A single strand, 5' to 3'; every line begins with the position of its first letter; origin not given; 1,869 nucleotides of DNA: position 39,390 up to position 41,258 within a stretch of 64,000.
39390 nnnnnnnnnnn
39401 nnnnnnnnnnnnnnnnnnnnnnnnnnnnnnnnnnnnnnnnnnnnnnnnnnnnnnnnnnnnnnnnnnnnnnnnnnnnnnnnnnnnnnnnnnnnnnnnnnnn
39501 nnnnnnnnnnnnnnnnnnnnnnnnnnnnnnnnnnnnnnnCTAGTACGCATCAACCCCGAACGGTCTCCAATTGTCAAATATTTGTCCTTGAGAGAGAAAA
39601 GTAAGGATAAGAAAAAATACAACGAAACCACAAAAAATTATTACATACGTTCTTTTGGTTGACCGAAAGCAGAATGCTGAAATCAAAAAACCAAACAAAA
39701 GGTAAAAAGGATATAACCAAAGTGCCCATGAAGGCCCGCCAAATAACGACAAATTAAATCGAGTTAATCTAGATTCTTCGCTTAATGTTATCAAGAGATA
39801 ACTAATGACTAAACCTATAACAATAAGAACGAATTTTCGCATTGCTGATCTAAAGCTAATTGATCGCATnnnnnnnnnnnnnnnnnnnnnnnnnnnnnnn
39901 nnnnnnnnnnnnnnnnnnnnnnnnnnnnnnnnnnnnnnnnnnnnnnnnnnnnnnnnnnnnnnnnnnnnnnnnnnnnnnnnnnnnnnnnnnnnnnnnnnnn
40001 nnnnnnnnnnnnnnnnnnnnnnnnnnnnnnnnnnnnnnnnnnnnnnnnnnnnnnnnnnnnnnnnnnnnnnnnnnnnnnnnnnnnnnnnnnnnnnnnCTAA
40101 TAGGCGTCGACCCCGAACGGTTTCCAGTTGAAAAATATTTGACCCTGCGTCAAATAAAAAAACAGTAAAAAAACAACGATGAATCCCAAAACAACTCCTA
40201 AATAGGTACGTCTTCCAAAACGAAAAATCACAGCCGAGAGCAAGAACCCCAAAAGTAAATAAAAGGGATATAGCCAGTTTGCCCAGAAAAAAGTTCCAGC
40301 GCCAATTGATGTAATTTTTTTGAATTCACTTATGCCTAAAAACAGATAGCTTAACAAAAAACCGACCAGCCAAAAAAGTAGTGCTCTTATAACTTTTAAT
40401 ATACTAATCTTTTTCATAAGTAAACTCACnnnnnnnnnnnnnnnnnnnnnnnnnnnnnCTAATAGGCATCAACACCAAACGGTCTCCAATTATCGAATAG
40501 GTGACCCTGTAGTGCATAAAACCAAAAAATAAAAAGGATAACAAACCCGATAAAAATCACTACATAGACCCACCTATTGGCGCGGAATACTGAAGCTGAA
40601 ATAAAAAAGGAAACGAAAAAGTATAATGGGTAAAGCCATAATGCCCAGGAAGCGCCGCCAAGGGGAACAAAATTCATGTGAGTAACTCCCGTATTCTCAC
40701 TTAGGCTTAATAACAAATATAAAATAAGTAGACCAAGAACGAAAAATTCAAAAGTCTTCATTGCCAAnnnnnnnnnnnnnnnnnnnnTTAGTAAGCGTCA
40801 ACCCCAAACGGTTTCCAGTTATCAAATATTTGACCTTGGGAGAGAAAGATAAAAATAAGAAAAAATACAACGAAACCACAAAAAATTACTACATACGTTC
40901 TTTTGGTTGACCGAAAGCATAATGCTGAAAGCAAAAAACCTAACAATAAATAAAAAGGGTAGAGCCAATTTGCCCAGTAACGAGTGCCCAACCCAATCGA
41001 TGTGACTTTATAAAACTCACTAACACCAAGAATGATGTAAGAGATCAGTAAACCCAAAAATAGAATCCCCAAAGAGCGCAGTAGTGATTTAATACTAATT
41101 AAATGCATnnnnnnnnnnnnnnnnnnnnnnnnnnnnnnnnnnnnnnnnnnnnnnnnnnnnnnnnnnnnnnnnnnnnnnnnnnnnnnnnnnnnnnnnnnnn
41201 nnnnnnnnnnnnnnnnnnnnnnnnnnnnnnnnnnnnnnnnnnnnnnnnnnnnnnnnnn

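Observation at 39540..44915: Secreted beta-helix/LCAT-like lipase giant protein followed by five tandem paralogous 3-TM membrane proteins: candidate novel effector-immunity or lipid-harvesting module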

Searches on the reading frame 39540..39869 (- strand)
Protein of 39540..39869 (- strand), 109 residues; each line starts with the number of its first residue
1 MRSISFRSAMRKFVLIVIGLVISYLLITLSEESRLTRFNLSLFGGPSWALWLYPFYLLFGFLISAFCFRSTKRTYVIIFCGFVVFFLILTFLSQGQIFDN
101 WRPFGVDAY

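Call 3: search_protein_families(library=pfam, proteins=[window:39540-39869:-], max_evalue=1)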
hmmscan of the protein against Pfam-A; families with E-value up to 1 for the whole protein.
window:39540-39869:- (109 aa): 8 families
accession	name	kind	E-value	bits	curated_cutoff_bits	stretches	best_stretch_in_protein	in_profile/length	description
PF06143.16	Baculo_11_kDa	-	0.0091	16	28.4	1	73-92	34-53/84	Baculovirus 11 kDa family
PF04123.18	DUF373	-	0.054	13.4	28.3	1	3-90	218-309/335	Domain of unknown function (DUF373)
PF04893.22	Yip1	-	0.061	13.6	28.6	1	14-89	106-171/173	Yip1 domain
PF12679.13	ABC2_membrane_2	-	0.11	12.2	27.2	1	14-94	122-204/283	ABC-2 family transporter protein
PF03876.22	SHS2_Rpb7-N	-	0.12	12.9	24.8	0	17-35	31-52/57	SHS2 domain found in N terminus of Rpb7p/Rpc25p/MJ0397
PF19744.4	DUF6232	-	0.2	12.5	27.4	1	11-78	37-87/117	Family of unknown function (DUF6232)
PF01970.21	TctA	-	0.3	10.1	28.9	0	55-101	353-399/423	Tripartite tricarboxylate transporter TctA family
PF03918.19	CcmH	-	0.95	9.2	25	1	47-73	96-123/143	Cytochrome C biogenesis protein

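Call 4: search_protein_families(library=ncbifam, proteins=[window:39540-39869:-], max_evalue=1)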
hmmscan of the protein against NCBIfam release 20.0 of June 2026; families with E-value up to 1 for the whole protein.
window:39540-39869:- (109 aa): 1 family
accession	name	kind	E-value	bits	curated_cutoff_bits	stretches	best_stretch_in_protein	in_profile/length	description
NF040686.1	TcpD_dom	domain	0.019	14.9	24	1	48-89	3-45/63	TcpD family membrane protein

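Call 67: search_protein_families(library=padloc, proteins=[window:39540-39869:-], max_evalue=0.1)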
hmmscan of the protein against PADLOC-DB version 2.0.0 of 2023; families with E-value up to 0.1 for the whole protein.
window:39540-39869:- (109 aa): 0 families

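Call 68: search_protein_families(library=phrogs, proteins=[window:39540-39869:-], max_evalue=0.01)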
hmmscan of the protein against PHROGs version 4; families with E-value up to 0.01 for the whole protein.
window:39540-39869:- (109 aa): 0 families

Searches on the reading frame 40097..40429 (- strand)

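Call 3: search_protein_families(library=pfam, proteins=[window:40097-40429:-], max_evalue=1)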
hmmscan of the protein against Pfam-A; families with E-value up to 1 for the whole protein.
window:40097-40429:- (110 aa): 0 families

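Call 4: search_protein_families(library=ncbifam, proteins=[window:40097-40429:-], max_evalue=1)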
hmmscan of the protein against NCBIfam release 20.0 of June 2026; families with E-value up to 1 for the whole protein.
window:40097-40429:- (110 aa): 1 family
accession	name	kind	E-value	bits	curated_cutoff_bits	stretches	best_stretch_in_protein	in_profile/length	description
NF041681.1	HGxxPAAW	subfamily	0.17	12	33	1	50-88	7-43/55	HGxxPAAW family protein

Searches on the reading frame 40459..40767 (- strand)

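Call 3: search_protein_families(library=pfam, proteins=[window:40459-40767:-], max_evalue=1)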
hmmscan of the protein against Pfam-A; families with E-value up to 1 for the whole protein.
window:40459-40767:- (102 aa): 1 family
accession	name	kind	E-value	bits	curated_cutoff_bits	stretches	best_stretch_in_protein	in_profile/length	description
PF12679.13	ABC2_membrane_2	-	0.32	10.7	27.2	1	15-88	133-205/283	ABC-2 family transporter protein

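Call 4: search_protein_families(library=ncbifam, proteins=[window:40459-40767:-], max_evalue=1)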
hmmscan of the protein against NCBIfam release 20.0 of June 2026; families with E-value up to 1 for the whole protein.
window:40459-40767:- (102 aa): 0 families

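Call 67: search_protein_families(library=padloc, proteins=[window:40459-40767:-], max_evalue=0.1)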
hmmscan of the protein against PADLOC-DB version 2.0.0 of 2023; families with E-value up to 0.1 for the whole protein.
window:40459-40767:- (102 aa): 0 families

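Call 68: search_protein_families(library=phrogs, proteins=[window:40459-40767:-], max_evalue=0.01)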
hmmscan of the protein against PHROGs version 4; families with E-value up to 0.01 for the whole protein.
window:40459-40767:- (102 aa): 0 families

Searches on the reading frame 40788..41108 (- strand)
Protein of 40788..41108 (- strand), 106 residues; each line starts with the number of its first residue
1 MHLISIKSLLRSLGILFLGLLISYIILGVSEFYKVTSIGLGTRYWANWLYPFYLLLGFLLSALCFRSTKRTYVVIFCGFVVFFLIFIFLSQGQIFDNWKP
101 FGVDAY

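Call 3: search_protein_families(library=pfam, proteins=[window:40788-41108:-], max_evalue=1)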
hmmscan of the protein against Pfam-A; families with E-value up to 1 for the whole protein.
window:40788-41108:- (106 aa): 2 families
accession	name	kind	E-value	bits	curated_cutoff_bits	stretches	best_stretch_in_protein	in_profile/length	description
PF06143.16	Baculo_11_kDa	-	0.34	11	28.4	1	70-89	34-53/84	Baculovirus 11 kDa family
PF12679.13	ABC2_membrane_2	-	0.46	10.1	27.2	1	21-92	129-205/283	ABC-2 family transporter protein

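Call 4: search_protein_families(library=ncbifam, proteins=[window:40788-41108:-], max_evalue=1)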
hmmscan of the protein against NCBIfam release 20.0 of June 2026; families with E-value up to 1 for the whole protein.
window:40788-41108:- (106 aa): 1 family
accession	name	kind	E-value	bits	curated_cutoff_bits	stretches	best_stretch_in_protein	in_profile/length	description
NF007828.0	PRK10537.1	equivalog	0.44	9.5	425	1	25-87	75-134/403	voltage-gated potassium channel protein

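Call 67: search_protein_families(library=padloc, proteins=[window:40788-41108:-], max_evalue=0.1)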
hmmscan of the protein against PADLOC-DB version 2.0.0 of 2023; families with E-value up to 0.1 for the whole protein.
window:40788-41108:- (106 aa): 0 families

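Call 68: search_protein_families(library=phrogs, proteins=[window:40788-41108:-], max_evalue=0.01)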
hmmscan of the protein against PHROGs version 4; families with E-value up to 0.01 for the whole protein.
window:40788-41108:- (106 aa): 0 families
